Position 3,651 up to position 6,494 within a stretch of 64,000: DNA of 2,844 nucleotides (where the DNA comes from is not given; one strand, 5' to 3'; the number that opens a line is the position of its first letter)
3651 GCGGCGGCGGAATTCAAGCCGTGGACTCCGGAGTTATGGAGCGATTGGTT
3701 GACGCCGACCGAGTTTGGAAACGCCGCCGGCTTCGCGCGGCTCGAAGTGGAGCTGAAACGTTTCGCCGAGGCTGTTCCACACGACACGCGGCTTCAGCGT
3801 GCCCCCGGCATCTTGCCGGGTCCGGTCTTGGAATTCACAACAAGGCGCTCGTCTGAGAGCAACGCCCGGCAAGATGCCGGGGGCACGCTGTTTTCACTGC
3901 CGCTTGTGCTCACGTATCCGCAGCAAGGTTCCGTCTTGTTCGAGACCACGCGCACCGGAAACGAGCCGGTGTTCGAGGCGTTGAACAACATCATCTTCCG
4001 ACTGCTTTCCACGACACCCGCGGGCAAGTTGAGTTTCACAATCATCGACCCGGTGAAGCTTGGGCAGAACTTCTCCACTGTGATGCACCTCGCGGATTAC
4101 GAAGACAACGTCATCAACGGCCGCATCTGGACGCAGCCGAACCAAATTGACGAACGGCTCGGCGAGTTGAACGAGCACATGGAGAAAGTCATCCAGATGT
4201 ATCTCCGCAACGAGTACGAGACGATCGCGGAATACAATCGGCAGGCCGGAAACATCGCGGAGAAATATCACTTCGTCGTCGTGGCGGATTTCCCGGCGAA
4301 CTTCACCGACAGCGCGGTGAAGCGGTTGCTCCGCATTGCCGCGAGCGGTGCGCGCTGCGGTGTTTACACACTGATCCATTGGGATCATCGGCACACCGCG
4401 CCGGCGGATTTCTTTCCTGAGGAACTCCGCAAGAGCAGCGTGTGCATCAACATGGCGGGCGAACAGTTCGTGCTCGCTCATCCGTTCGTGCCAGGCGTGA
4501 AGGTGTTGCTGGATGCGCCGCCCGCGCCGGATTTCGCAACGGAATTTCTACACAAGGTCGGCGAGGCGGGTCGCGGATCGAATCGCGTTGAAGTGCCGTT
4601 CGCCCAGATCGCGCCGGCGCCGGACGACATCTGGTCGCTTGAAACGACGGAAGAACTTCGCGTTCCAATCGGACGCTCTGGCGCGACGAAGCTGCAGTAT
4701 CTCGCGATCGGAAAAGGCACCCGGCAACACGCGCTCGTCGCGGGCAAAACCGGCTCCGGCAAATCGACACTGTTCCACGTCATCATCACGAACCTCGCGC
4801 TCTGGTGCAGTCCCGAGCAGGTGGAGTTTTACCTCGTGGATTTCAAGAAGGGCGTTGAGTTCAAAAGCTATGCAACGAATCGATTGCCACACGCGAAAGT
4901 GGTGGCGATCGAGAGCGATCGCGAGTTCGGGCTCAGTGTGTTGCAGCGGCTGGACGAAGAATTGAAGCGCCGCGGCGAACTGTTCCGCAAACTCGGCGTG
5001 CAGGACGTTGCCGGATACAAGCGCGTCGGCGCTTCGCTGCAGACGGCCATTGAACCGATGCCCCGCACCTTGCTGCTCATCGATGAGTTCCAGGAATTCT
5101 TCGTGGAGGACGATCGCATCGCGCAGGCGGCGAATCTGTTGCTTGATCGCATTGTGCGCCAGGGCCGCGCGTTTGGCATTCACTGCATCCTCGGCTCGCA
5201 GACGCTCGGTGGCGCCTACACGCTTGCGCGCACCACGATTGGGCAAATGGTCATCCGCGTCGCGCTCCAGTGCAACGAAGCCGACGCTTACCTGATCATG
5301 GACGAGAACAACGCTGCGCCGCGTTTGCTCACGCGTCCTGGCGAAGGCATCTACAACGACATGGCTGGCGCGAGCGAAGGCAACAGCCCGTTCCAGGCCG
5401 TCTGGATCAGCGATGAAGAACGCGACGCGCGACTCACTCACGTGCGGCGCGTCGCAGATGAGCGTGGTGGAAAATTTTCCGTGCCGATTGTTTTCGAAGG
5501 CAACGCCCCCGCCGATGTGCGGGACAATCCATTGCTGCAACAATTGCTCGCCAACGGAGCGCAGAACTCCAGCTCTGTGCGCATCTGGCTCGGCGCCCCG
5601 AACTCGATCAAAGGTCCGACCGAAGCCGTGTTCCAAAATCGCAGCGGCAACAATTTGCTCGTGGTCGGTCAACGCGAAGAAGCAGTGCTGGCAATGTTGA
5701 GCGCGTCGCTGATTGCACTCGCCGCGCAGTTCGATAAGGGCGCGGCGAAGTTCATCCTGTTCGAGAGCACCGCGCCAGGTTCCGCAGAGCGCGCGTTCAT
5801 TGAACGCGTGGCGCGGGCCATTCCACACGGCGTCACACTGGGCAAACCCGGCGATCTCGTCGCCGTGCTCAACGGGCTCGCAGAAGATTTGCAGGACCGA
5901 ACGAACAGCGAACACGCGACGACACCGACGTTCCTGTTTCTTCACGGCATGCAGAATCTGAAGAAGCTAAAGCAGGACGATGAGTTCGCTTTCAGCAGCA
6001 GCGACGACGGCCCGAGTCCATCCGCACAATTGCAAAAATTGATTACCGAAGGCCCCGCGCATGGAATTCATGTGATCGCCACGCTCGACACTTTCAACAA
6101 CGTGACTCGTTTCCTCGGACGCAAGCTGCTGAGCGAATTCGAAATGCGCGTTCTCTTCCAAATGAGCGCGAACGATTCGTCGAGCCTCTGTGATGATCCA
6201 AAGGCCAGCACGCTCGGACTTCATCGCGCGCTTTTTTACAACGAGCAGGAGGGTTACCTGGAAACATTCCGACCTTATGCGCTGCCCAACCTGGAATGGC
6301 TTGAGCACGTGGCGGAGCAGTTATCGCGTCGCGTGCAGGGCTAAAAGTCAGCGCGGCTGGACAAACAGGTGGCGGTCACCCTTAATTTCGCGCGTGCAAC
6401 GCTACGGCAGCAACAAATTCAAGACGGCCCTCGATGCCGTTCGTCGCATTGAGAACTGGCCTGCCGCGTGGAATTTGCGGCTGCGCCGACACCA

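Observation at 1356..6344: Minimal type-VII-secretion-like module (three small WXG100-like helical proteins plus a triple-FtsK-domain ATPase) in a PVC-type diderm genome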

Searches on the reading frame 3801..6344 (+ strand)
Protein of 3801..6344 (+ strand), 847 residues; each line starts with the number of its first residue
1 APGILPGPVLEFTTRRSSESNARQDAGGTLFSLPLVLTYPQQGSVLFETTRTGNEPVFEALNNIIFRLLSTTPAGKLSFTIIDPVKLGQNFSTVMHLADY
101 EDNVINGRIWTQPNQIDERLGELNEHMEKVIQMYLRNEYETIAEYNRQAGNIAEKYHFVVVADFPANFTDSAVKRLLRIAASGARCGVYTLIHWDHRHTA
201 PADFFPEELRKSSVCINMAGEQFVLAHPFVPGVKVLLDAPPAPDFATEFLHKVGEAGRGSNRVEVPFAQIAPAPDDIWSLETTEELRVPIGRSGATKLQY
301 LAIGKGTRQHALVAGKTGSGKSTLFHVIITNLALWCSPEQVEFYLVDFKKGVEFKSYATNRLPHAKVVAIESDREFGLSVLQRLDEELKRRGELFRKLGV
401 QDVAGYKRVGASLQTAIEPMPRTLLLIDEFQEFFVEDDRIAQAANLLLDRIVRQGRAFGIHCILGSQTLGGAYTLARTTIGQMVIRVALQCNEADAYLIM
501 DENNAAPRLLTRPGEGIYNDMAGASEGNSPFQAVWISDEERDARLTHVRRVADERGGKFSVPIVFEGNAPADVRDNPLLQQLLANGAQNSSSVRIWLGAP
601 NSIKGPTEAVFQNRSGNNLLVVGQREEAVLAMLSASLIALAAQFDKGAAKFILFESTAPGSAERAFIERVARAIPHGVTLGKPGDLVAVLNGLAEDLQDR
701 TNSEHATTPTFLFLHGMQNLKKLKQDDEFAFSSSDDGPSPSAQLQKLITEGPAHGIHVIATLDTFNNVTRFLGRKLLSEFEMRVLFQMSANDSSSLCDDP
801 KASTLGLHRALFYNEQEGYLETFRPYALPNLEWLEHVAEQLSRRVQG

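Call 20: search_protein_representatives(protein=window:3801-6344:+)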
Query: 847 residues. Proteins with E-value up to 0.001 (for the whole library): 26178; up to 1e-10: 12916; up to 1e-30: 2947. The best 150 are listed.
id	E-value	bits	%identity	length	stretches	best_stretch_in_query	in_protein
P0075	0.0e+00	1264.4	71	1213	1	27-846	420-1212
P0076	0.0e+00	1193.1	67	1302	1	27-842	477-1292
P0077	0.0e+00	1156.4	63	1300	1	32-844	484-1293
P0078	0.0e+00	1150.4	64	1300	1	27-837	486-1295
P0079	0.0e+00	1111.2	62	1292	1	19-836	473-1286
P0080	0.0e+00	1094.3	61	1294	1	27-844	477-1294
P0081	0.0e+00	1070.8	60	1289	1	32-843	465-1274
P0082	0.0e+00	1059.5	59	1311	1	28-843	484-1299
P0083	0.0e+00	1058.5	59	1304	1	31-843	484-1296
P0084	0.0e+00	1054.7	61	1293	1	31-842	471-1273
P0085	0.0e+00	1049.3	59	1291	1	27-844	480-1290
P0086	0.0e+00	1044.8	58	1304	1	26-843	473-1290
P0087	0.0e+00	1027.6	59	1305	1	27-844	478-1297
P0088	0.0e+00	1023.2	60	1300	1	28-839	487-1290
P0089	0.0e+00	1012.6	58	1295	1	26-841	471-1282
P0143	8.2e-251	851.0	50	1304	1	29-835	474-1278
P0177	1.2e-245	833.9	51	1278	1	40-842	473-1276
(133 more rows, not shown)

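Call 46: predict_structure(alignment_id=A4)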
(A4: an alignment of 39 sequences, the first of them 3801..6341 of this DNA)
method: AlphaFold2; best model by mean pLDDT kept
length: 847 residues; sequences in the alignment: 39
mean_pLDDT: 72.2   pTM: 0.60
mean pLDDT of the five models: 72.2, 71.8, 70.5, 65.9, 64.0
residues with pLDDT >= 90: 80; 70-90: 466; 50-70: 181; < 50: 120
segments of 3 or more residues with pLDDT < 50: 1-40, 103-106, 261-265, 276-279, 291-297, 491-536, 727-735
pLDDT, mean of each block of 10 residues (from residue 1): 25 24 27 41 77 82 83 74 84 65 58 87 75 60 66 72 89 89 83 87 81 84 79 75 81 66 49 51 62 46 61 71 74 73 80 59 74 80 89 87 78 66 86 76 85 85 79 62 67 41 36 29 32 50 69 61 68 83 72 83 79 78 88 93 87 86 89 87 85 89 76 91 64 57 90 90 89 86 82 73 68 83 87 88 75
secondary structure, 60 per line:
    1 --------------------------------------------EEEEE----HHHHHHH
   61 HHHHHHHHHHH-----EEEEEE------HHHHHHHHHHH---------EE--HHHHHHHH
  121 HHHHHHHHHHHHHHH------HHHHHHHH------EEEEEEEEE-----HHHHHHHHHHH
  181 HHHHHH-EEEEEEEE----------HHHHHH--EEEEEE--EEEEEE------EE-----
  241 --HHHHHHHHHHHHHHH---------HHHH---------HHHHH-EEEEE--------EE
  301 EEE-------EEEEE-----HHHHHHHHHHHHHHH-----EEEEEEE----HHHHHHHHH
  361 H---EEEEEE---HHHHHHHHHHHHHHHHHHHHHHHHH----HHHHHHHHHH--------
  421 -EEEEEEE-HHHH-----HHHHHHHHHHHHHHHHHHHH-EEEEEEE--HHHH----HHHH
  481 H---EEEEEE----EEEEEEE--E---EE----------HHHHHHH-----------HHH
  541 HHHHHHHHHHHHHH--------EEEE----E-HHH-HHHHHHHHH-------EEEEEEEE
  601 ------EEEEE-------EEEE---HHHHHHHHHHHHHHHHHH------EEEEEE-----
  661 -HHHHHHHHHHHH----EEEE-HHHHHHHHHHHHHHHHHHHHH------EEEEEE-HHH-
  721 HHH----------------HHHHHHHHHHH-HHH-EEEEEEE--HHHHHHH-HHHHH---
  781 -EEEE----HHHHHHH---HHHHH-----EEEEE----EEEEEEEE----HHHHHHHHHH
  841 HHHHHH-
elements in order (helices of 4 or more, strands of 3 or more residues): E45-49 H54-71 E77-82 H89-99 H113-135 H142-149 E156-164 H170-186 E188-195 H206-211 E214-219 E222-227 H243-257 H267-270 H280-284 E286-290 E299-303 E311-315 H321-335 E341-347 H352-361 E365-370 H374-398 H403-412 E422-428 H430-433 H439-458 E460-466 H469-472 H477-481 E485-490 E495-501 H520-526 H538-554 E563-566 H577-585 E593-600 E607-611 E619-622 H626-643 E650-655 H662-673 E678-681 H683-703 E710-715 H740-750 E756-762 H765-771 H773-777 E782-785 H790-796 H800-804 E810-814 E819-826 H831-846

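Call 49: search_solved_structures(query=A4, max_evalue=0.001)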
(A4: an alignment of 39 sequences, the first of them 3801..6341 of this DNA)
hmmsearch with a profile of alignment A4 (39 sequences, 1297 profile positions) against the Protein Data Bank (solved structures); distinct sequences matched with E-value up to 0.001: 13.
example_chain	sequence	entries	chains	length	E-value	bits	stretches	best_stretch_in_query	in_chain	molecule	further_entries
4nh0_A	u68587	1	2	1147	3.6e-29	104.3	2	736-917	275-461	Cell divisionFtsK/SpoIIIE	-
7np7_C1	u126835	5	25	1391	5.6e-27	97.1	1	739-917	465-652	ESX-5 secretion system protein EccC5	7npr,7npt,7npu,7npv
7b9f_C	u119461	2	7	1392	9e-24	86.5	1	739-917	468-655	EccC5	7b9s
9qks_G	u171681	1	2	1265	2.8e-23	84.8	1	731-919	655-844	ESX secretion system protein YukB,Green fluorescent protein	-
4n1a_A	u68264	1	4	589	2.5e-11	45.2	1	760-915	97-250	Cell divisionFtsK/SpoIIIE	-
2ius_A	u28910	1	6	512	4.1e-07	31.3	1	763-861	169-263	DNA TRANSLOCASE FTSK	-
6o1w_A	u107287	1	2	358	4.2e-07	31.2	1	762-883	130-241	DNA translocase coupling protein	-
6o1x_A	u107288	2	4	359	4.2e-07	31.2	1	762-882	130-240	DNA translocase coupling protein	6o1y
6o1z_A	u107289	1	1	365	4.4e-07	31.2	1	762-882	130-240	DNA translocase coupling protein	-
6j19_A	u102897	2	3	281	0.00011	23.3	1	759-804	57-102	ESX-1 secretion system protein EccCb1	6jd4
9jv8_A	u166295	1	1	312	0.00017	22.6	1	768-913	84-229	ESX-1 secretion system protein EccCb1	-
2iuu_A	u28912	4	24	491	0.00035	21.5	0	763-915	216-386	DNA TRANSLOCASE FTSK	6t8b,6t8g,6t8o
2iut_A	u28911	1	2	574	0.00056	20.9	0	763-915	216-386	DNA TRANSLOCASE FTSK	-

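Call 52: fold_search(model_id=the predicted structure, library=pdb)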
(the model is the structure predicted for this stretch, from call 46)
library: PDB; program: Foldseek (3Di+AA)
matches with E <= 10: 1590; with E <= 0.001: 285
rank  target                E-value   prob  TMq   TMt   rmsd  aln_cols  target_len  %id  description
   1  4nh0_A                8.1e-31  1.00  0.37  0.37  14.1       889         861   15  Cytoplasmic domain of the Thermomonospora curvata Type VII Secretion ATPase EccC (released 2015-02-11)
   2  4nh0_B                1.1e-30  1.00  0.38  0.37  14.6       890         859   14  Cytoplasmic domain of the Thermomonospora curvata Type VII Secretion ATPase EccC (released 2015-02-11)
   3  4n1a_B                7.0e-24  1.00  0.37  0.52   9.4       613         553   17  Thermomonospora curvata EccC (ATPases 2 and 3) in complex with a signal sequence peptide (released 2015-02-11)
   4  4n1a_A                9.3e-24  1.00  0.38  0.53   9.7       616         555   16  Thermomonospora curvata EccC (ATPases 2 and 3) in complex with a signal sequence peptide (released 2015-02-11)
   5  4n1a_C                1.3e-22  1.00  0.35  0.49  10.2       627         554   17  Thermomonospora curvata EccC (ATPases 2 and 3) in complex with a signal sequence peptide (released 2015-02-11)
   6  4lya                  9.3e-20  1.00  0.39  0.58   8.1       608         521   14  EssC (ATPases 2 and 3) from Geobacillus thermodenitrificans (SeMet) (released 2015-02-04)
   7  5fv0_A                3.3e-18  1.00  0.33  0.47  10.0       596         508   14  The cytoplasmic domain of EssC (released 2016-03-02)
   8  5fv0_B                7.8e-16  1.00  0.34  0.54   9.2       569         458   12  The cytoplasmic domain of EssC (released 2016-03-02)
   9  2ius_F                2.2e-12  1.00  0.26  0.54  11.7       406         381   17  E. coli FtsK motor domain (released 2006-08-29)
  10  2ius_E                5.2e-12  1.00  0.26  0.53   4.8       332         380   19  E. coli FtsK motor domain (released 2006-08-29)
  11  2ius_D                1.7e-11  1.00  0.25  0.51   4.6       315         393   20  E. coli FtsK motor domain (released 2006-08-29)
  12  6t8o_A                2.4e-11  1.00  0.27  0.52  13.5       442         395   16  Stalled FtsK motor domain bound to dsDNA end (released 2019-11-20)
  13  2ius_A                2.5e-11  1.00  0.26  0.52   5.0       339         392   18  E. coli FtsK motor domain (released 2006-08-29)
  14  2iut_A                5.6e-11  1.00  0.27  0.52  10.7       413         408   16  P. aeruginosa FtsK motor domain, dimeric (released 2006-08-29)
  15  6t8b_C                6.3e-11  1.00  0.26  0.53   3.8       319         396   19  FtsK motor domain with dsDNA, translocating state (released 2019-11-20)
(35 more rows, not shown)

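Call 71: search_dna_similar(query=window:3903-6341:+, collection=plasmids, mode=protein, max_rows=25)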
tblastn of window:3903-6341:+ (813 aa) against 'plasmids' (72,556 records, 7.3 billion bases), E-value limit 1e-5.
Records with a match: 1050; places in all: 1190; records where one place covers at least 80% of the query: 4.
Best place of each record, by identity: <60% 1050.
By first word of the organism name: Bacillus 199; Ralstonia 135; Enterococcus 105; Clostridium 104; Priestia 84; Sinorhizobium 84; Mycobacterium 55; Streptomyces 43; Mycolicibacterium 20; Shinella 14; and 89 more.
By predicted mobility (MOB-suite, as given by PLSDB): non-mobilizable 557; mobilizable 410; conjugative 83.
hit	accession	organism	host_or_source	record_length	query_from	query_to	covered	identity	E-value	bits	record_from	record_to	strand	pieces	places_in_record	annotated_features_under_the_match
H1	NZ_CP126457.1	Rhodococcus sp. AH-ZY2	single cell,soil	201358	27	796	95%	30.7%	8e-99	345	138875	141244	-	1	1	FtsK/SpoIIIE domain-containing protein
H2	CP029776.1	Deinococcus actinosclerus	mixed culture,wastewater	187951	18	793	95%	27.6%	6e-56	217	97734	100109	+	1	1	DNA translocase FtsK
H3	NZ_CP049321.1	Caballeronia sp. SBC2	whole organism,soil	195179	36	755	89%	29.6%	2e-70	260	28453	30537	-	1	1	FtsK/SpoIIIE domain-containing protein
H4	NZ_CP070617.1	Rhodococcus pseudokoreensis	cell culture,rhizosphere of apple ...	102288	19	725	87%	26.8%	5e-50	199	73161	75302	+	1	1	FtsK/SpoIIIE domain-containing protein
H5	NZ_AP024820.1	Helicobacter sp. NHP19-012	Felis catus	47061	20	536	64%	28.3%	2e-46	187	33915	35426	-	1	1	FtsK/SpoIIIE domain-containing protein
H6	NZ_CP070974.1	Mycobacterium gordonae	Homo sapiens,skin biopsy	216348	139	507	45%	27.2%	3e-15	88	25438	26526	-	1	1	eccCa: type VII secretion protein EccCa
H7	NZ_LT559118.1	Nonomuraea gerenzanensis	-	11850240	149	491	42%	28.5%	2e-20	105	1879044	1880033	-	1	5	none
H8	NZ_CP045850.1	Streptomyces clavuligerus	pure culture single spore ...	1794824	240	531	36%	30.7%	3e-15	89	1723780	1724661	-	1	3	none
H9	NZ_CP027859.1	Streptomyces clavuligerus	Cell culture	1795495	240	531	36%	30.7%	3e-15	88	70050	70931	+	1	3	none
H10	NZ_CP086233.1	Streptomyces clavuligerus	whole organism,soil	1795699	240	531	36%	30.7%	3e-15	88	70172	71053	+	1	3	none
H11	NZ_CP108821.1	Streptomyces chartreusis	-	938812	240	520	35%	31.6%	6e-15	87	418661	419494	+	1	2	eccCa: type VII secretion protein EccCa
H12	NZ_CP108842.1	Streptomyces chartreusis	-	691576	240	520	35%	31.6%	7e-15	87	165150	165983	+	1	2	eccCa: type VII secretion protein EccCa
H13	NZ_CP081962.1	Curtobacterium sp. TC1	Medicago sativa,cell culture,seed ...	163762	254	515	32%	32.4%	6e-17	94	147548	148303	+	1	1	FtsK/SpoIIIE domain-containing protein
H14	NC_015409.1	Micromonospora maris AB-18-032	-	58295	211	539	40%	25.6%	1e-8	66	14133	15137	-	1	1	DNA translocase FtsK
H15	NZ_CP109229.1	Streptomyces anthocyanicus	-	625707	240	510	33%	30.9%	1e-15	90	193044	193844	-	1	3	eccCa: type VII secretion protein EccCa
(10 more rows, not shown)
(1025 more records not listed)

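Call 72: get_annotated_region(hit=H3, flank=7000)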
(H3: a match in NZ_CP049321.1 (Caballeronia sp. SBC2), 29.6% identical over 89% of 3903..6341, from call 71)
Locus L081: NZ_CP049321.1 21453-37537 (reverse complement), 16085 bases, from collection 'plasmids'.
description: Caballeronia sp. SBC2 plasmid pSBC2-5, complete sequence
organism: Caballeronia sp. SBC2 (NCBI taxid 2705547)
taxonomy: Bacteria; Pseudomonadota; Betaproteobacteria; Burkholderiales; Burkholderiaceae; Caballeronia; Caballeronia sp. SBC2
host: -; source: whole organism,soil; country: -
typing (MOB-suite, as given by PLSDB): mobilizable; relaxase MOBP
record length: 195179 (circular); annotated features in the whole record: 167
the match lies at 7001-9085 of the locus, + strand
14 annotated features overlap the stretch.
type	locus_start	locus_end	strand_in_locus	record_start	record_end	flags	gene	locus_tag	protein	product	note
CDS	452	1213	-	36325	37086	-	-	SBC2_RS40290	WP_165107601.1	hypothetical protein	-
CDS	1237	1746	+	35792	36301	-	-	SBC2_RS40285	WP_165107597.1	hypothetical protein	-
CDS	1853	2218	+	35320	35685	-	-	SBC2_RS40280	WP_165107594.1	hypothetical protein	-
CDS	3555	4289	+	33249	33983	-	-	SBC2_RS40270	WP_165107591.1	VWA domain-containing protein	-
CDS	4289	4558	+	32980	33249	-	-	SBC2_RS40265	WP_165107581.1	WXG100 family type VII secretion target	-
CDS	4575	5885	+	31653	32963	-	-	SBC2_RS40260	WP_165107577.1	hypothetical protein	-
CDS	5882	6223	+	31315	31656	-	-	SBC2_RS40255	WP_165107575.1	hypothetical protein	-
CDS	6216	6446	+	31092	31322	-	-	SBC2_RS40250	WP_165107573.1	hypothetical protein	-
CDS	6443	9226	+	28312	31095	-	-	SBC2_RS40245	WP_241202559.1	FtsK/SpoIIIE domain-containing protein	-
CDS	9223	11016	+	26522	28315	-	-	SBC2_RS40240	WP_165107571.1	DUF1887 family CARF protein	-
CDS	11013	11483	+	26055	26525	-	-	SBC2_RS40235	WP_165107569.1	VWA domain-containing protein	-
CDS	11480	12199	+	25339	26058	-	-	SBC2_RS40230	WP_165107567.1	PP2C family serine/threonine-protein phosphatase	-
CDS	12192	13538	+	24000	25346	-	-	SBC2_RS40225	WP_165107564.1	serine/threonine protein kinase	-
CDS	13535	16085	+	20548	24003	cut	-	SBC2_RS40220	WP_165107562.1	AAA domain-containing protein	-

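Call 73: get_annotated_region(hit=H1, flank=7000)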
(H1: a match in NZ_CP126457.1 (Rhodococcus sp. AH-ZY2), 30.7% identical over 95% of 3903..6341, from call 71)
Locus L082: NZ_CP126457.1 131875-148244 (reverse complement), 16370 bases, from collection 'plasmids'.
description: Rhodococcus sp. AH-ZY2 plasmid unnamed1, complete sequence
organism: Rhodococcus sp. AH-ZY2 (NCBI taxid 3047468)
taxonomy: Bacteria; Actinomycetota; Actinomycetes; Mycobacteriales; Nocardiaceae; Rhodococcus; Rhodococcus sp. AH-ZY2
host: -; source: single cell,soil; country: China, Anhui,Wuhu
typing (MOB-suite, as given by PLSDB): conjugative; relaxase MOBF,MOBP; mating-pair formation MPF_T
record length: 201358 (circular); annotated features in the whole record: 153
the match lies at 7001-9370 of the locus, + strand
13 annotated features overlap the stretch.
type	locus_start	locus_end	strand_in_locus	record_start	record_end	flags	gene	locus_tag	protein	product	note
CDS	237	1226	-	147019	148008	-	-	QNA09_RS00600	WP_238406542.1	hypothetical protein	-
CDS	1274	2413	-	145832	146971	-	-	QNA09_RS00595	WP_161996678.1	ATP-binding protein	-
CDS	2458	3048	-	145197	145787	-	-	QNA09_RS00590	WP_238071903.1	LuxR C-terminal-related transcriptional regulator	GO:0006355 - regulation of DNA-templated transcription [Evidence IEA]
CDS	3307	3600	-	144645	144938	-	-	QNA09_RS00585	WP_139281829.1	hypothetical protein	-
CDS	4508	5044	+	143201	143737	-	-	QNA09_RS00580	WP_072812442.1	hypothetical protein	-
CDS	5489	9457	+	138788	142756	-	-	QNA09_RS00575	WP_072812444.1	FtsK/SpoIIIE domain-containing protein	-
CDS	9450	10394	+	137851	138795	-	-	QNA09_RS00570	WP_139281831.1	hypothetical protein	-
CDS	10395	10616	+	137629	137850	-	-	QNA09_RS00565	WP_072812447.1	hypothetical protein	-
CDS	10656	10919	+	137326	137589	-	-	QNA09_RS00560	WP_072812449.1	hypothetical protein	-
CDS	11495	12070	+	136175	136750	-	-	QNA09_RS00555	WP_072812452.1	TerD family protein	GO:0006950 - response to stress [Evidence IEA]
CDS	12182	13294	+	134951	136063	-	-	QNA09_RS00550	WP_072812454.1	DUF475 domain-containing protein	-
CDS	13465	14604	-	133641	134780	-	-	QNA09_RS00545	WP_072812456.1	TerD family protein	-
CDS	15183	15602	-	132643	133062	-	-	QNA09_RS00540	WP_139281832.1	hypothetical protein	-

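Call 74: get_annotated_region(hit=H5, flank=7000)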
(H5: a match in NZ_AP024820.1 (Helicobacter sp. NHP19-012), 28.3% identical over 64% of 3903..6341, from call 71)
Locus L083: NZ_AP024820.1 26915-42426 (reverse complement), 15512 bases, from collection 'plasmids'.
description: Helicobacter sp. NHP19-012 plasmid pNHP190012_1, complete sequence
organism: Helicobacter sp. NHP19-012 (NCBI taxid 2849642)
taxonomy: Bacteria; Campylobacterota; Epsilonproteobacteria; Campylobacterales; Helicobacteraceae; Helicobacter; Helicobacter sp. NHP19-012
host: -; source: Felis catus; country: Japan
typing (MOB-suite, as given by PLSDB): non-mobilizable
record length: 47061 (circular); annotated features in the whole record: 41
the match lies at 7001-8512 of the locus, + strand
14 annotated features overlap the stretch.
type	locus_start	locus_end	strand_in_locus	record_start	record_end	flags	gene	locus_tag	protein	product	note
CDS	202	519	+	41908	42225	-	-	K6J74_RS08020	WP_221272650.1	hypothetical protein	-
CDS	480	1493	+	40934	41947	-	-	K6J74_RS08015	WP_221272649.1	hypothetical protein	-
CDS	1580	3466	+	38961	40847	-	-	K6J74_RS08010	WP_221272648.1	hypothetical protein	-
CDS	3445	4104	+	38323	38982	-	-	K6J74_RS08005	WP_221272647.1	hypothetical protein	-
CDS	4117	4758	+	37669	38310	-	-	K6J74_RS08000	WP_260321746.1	hypothetical protein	-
CDS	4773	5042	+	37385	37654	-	-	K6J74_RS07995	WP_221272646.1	hypothetical protein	-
CDS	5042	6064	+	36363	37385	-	-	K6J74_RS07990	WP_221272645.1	HNH endonuclease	-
CDS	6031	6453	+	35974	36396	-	-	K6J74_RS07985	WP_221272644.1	SMI1/KNR4 family protein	-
CDS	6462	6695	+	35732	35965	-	-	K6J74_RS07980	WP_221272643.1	hypothetical protein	-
CDS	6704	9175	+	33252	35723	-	-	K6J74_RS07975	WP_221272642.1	FtsK/SpoIIIE domain-containing protein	-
CDS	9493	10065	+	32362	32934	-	-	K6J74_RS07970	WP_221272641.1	hypothetical protein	-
CDS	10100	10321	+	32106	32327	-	-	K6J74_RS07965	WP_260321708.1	ribbon-helix-helix domain-containing protein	-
CDS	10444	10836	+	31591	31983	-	-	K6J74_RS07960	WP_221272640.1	type II toxin-antitoxin system PemK/MazF family toxin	-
CDS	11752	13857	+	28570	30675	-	-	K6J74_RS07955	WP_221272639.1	replication initiation protein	GO:0006270 - DNA replication initiation [Evidence IEA]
